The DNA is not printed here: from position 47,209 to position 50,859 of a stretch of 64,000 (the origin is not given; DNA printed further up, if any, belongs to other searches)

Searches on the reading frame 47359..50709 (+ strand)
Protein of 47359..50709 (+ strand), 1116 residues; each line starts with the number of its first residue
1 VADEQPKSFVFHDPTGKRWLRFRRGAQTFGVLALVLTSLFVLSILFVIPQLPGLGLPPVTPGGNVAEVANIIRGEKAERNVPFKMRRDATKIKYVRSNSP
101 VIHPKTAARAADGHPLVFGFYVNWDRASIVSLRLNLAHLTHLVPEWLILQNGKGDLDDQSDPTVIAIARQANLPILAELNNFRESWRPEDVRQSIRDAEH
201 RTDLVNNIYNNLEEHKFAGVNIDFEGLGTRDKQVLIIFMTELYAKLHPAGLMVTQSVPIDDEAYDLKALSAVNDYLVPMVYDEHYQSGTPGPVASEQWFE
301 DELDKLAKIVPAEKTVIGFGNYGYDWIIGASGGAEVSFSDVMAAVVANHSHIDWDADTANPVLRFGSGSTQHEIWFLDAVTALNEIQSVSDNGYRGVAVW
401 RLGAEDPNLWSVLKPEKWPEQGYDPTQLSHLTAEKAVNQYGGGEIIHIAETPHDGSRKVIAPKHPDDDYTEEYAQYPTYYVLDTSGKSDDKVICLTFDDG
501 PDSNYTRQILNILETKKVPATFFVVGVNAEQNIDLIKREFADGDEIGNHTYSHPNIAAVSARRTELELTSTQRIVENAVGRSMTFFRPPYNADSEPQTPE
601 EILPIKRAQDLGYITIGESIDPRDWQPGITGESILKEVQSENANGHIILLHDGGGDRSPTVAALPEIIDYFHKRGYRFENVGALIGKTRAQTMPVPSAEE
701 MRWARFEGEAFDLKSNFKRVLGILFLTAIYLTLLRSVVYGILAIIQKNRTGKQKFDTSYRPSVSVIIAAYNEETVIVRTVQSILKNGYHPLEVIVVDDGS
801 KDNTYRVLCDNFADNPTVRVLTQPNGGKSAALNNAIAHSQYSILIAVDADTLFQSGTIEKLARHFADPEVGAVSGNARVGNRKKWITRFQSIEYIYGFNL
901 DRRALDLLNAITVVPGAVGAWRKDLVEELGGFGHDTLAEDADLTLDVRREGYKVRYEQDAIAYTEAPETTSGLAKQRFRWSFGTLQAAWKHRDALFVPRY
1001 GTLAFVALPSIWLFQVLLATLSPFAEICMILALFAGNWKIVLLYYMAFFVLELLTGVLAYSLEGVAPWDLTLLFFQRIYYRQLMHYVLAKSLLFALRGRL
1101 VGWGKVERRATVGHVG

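Call 45: search_protein_families(library=pfam, proteins=[window:47359-50709:+], max_evalue=0.0001)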
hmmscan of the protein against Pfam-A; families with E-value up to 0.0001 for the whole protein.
window:47359-50709:+ (1116 aa): 7 families
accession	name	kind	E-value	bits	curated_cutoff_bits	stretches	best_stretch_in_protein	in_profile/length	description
PF13641.12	Glyco_tranf_2_3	-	1.3e-35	123.9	27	1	761-983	1-230/230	Glycosyltransferase like family 2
PF01522.26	Polysacc_deac_1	-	1.1e-32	113.1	23.1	1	486-592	2-107/124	Polysaccharide deacetylase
PF00535.33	Glycos_transf_2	-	2.8e-31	109.2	23.3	1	764-927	1-165/168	Glycosyl transferase family 2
PF13632.12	Glyco_trans_2_3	-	5.2e-23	82.3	27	1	845-1042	3-187/198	Glycosyl transferase family group 2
PF00704.34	Glyco_hydro_18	-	1.5e-18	68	29.6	1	118-404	3-316/317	Glycosyl hydrolases family 18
PF13506.12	Glyco_transf_21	-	4.9e-18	65.6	21.7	1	828-981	18-173/174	Glycosyl transferase family 21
PF03142.21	Chitin_synth_2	-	1.1e-06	28.1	27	1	837-922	198-285/527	Chitin synthase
